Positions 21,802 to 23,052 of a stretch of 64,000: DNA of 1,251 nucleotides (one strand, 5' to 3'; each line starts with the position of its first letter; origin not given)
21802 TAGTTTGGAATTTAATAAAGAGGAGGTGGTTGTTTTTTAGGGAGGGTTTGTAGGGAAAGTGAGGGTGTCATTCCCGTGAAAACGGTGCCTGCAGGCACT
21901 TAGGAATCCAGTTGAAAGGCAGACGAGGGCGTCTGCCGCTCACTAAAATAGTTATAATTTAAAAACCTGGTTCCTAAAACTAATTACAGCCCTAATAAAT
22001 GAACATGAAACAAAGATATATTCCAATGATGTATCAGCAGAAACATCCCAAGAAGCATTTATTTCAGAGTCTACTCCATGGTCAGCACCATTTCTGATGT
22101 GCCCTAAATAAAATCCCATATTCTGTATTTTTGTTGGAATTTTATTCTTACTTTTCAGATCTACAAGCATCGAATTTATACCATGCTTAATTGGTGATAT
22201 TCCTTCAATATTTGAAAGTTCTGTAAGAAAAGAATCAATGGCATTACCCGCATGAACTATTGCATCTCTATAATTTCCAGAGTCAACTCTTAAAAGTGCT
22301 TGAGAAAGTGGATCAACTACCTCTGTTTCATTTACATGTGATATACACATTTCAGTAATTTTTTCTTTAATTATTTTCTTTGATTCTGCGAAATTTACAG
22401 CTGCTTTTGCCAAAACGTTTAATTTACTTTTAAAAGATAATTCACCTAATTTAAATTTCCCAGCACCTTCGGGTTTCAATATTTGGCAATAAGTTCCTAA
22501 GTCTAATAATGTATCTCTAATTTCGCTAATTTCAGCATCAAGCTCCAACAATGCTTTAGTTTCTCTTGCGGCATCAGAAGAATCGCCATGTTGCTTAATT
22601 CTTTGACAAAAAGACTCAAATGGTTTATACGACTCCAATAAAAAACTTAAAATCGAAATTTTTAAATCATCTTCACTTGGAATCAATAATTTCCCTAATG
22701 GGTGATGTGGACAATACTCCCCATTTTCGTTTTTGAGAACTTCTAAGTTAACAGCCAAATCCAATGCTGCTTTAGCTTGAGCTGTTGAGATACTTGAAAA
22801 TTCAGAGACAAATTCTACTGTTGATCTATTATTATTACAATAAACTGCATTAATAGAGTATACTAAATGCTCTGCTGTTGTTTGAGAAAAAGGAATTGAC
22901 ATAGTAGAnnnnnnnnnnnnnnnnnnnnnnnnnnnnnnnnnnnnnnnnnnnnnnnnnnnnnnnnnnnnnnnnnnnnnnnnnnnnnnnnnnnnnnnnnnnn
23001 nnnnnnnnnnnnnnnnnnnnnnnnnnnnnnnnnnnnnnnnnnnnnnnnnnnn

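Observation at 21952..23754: Candidate undescribed defence / toxin-antitoxin module: wHTH-like protein plus HEPN(Rx4H)/Abi_C-like protein in an AT-rich two-gene cassette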

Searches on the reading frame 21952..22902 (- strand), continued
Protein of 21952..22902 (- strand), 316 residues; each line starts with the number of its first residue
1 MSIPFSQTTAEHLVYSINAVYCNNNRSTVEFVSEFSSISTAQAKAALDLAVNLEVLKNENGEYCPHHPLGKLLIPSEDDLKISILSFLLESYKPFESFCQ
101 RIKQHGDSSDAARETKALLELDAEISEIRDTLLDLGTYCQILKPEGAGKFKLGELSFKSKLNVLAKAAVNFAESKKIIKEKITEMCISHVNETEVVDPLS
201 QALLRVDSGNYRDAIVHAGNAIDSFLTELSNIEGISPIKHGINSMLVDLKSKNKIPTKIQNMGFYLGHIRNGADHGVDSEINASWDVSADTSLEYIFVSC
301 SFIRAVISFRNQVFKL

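Call 65: find_encoding_contigs(protein=P0001, flank=10000, max_places=2)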
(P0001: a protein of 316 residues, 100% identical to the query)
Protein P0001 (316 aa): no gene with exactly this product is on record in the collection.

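Call 67: search_protein_representatives(alignment_id=A1)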
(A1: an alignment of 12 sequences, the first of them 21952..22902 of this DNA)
Query: 12 sequences, 317 profile positions. Proteins with E-value up to 0.001 (for the whole library): 424; up to 1e-10: 309; up to 1e-30: 145. The best 150 are listed.
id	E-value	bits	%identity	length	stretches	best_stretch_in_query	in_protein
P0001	2.6e-127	441.0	-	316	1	1-316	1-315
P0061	1.8e-120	418.5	-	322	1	1-315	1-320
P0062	1.8e-119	415.3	-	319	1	1-315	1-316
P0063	1.2e-118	412.6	-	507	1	2-315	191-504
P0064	1.6e-114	399.0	-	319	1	1-311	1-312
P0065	2.5e-114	398.4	-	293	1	31-316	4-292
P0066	7.8e-114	396.7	-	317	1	1-317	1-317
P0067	2.6e-112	391.7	-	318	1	1-316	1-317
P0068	7.1e-112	390.3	-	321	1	1-310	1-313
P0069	7.6e-112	390.2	-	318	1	1-312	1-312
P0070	3.3e-110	384.8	-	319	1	1-313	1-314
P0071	7.0e-110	383.8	-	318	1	1-314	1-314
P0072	6.9e-108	377.2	-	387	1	1-297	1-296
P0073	4.6e-107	374.5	-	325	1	1-312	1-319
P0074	1.2e-106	373.1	-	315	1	4-315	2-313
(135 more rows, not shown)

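Call 69: find_related_loci(query=A1, collection=viral_contigs, flank=8000)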
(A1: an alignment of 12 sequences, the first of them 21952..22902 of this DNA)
Query A1 (316 aa) in viral_contigs; peptide patterns used: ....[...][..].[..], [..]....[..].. (x = any residue, [..] = any of these).
52 stretches matched a pattern, but none encodes a relative of the query by tblastn (E <= 1e-3).

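Call 70: search_dna_similar(query=window:21952-22902:-, collection=plasmids, mode=protein, max_evalue=0.001)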
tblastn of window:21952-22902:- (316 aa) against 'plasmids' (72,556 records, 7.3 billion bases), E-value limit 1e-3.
No match.

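Call 71: search_dna_similar(query=window:21952-22902:-, collection=phages, mode=protein, max_evalue=0.001)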
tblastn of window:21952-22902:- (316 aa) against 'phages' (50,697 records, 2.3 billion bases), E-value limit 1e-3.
No match.

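Call 89: search_protein_families(library=phrogs, proteins=[window:21952-22902:-], max_evalue=0.1)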
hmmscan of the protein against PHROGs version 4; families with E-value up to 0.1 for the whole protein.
window:21952-22902:- (316 aa): 0 families

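Call 101: fold_search(model_id=the predicted structure, library=viral)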
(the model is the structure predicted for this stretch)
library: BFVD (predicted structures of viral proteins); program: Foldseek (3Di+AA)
matches with E <= 10: 671; with E <= 0.001: 0
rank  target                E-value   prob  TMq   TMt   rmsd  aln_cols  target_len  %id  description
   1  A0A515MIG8            3.3e-03  1.00  0.17  0.29  12.1       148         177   14  HTH marR-type domain-containing protein [Gordonia phage SheckWes]
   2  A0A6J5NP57            1.3e-02  0.99  0.16  0.31  13.2       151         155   10  Uncharacterized protein [uncultured Caudovirales phage]
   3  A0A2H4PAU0            2.6e-02  0.72  0.17  0.17  21.2       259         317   10  (no name in the UniProt tables at hand)
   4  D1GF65                3.3e-02  0.97  0.18  0.29  11.7       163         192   12  Uncharacterized protein [Sulfolobus spindle-shaped virus 7]
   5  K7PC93                3.9e-02  0.98  0.16  0.39  11.4       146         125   15  Protein ORF112 [Cyprinid herpesvirus 1]
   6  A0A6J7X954            4.2e-02  0.95  0.20  0.37   8.7       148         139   11  Uncharacterized protein [uncultured Caudovirales phage]
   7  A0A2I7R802            5.4e-02  0.66  0.17  0.23  22.0       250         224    8  (no name in the UniProt tables at hand)
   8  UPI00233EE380         5.7e-02  0.91  0.21  0.34  10.2       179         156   10  (no name look-up for this kind of identifier)
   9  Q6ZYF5                5.7e-02  0.89  0.17  0.22  11.3       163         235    8  Uncharacterized protein [Pyrobaculum spherical virus (isolate United States/Yellowstone)]
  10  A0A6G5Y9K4            5.7e-02  0.85  0.18  0.22  16.4       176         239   11  (no name in the UniProt tables at hand)
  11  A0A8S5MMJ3            5.7e-02  0.16  0.15  0.14  28.9       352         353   12  Uncharacterized protein [Siphoviridae sp. ctxc31]
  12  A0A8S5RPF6            6.2e-02  0.30  0.17  0.20  24.8       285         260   13  Helix-turn-helix domain protein [virus sp. ctrcb4]
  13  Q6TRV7                6.5e-02  0.82  0.16  0.32  13.4       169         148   18  ORF A148 [Sulfolobus virus Ragged Hills]
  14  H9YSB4                7.6e-02  0.84  0.19  0.24  13.9       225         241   11  (no name in the UniProt tables at hand)
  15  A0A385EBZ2            9.6e-02  0.18  0.16  0.14  22.4       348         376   11  Uncharacterized protein [Caulobacter phage CcrBL10]
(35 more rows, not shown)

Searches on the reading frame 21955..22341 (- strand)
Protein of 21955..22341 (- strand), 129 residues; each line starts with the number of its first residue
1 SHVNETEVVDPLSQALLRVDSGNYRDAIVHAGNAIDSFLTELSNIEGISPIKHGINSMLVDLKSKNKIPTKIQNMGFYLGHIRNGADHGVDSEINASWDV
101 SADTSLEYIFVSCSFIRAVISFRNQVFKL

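Call 93: find_homologous_proteins(query=A6, max_evalue=0.001)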
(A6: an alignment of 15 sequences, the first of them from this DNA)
Query A6 (15 sequences) (129 aa, profile of the alignment): 75 proteins with E <= 0.001 among 2700 candidates.
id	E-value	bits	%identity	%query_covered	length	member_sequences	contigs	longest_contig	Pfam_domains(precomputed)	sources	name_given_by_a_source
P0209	5.5e-45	171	42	94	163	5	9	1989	-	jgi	jgi:hypothetical protein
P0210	4.7e-44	168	42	91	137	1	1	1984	-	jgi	jgi:hypothetical protein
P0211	8.2e-44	167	40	97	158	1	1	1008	-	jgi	jgi:hypothetical protein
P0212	5.6e-43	164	39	92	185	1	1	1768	-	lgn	-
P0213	6.4e-43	164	39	91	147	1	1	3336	-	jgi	jgi:hypothetical protein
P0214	2.0e-42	162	50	87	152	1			-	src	-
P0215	3.4e-42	162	42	95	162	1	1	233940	-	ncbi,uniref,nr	ncbi:hypothetical protein KBY27_12380 [Ruegeria pomeroyi]|uniref:Uncharacterized protein n=1 Tax=Rue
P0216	9.9e-42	160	41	86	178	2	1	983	-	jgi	jgi:hypothetical protein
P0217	1.3e-41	160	39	88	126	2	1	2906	-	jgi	jgi:hypothetical protein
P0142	3.0e-41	159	34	97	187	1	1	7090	-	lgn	-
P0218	2.1e-40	156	39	91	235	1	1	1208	PF13643.12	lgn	-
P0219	4.4e-40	155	35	98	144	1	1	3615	-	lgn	-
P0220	2.3e-39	153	38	91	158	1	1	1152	-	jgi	jgi:hypothetical protein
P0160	1.6e-38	150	40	88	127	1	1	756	-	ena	-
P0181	3.3e-37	146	38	88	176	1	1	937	-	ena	-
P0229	2.1e-32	130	31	95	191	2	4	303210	-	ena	-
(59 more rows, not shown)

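Call 94: find_encoding_contigs(protein=P0215, flank=4000, max_places=2)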
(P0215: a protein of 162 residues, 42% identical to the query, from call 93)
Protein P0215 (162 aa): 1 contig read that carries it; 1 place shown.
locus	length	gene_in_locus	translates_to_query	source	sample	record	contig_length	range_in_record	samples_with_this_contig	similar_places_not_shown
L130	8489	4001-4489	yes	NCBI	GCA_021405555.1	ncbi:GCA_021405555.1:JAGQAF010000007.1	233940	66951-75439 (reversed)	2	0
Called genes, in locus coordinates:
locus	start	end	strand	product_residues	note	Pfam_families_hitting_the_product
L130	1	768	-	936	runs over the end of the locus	PF14903:WG_beta_rep (faint), PF23414:Beta-prop_EML_2 (faint), PF23381:Beta-prop_IFT122_1st (faint), PF23393:Beta-prop_WDR90_POC16_2nd (faint), PF25171:Beta-prop_WDR36-Utp21_1st (faint), PF25172:Beta-prop_WDR3_2nd (faint), PF25173:Beta-prop_WDR3_1st (faint), PF25174:Beta-prop_THOC3 (faint), +1 more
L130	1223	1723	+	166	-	-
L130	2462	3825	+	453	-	PF01527:HTH_Tnp_1, PF13384:HTH_23, PF13518:HTH_28, PF13551:HTH_29, PF13565:HTH_32, PF00665:rve, PF13683:rve_3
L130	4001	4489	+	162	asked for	-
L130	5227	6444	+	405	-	PF13433:Peripla_BP_5 (faint), PF13458:Peripla_BP_6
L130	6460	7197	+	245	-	PF00005:ABC_tran, PF13304:AAA_21 (faint), PF12399:BCA_ABC_TP_C (weak)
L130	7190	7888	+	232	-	PF00005:ABC_tran, PF13304:AAA_21 (faint)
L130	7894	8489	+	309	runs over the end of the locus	PF02653:BPD_transp_2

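Call 95: find_encoding_contigs(protein=P0229, flank=4000, max_places=2)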
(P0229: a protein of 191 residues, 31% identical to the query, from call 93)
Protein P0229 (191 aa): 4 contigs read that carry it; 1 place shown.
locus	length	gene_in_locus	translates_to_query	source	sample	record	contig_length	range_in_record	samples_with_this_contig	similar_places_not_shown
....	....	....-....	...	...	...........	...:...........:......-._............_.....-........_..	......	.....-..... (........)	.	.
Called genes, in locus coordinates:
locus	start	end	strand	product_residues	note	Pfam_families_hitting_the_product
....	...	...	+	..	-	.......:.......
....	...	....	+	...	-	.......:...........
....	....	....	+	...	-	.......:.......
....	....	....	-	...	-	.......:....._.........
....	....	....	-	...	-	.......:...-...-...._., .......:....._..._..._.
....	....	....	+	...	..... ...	-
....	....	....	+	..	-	-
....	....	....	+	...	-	-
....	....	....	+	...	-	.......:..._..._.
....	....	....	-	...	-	-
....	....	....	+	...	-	-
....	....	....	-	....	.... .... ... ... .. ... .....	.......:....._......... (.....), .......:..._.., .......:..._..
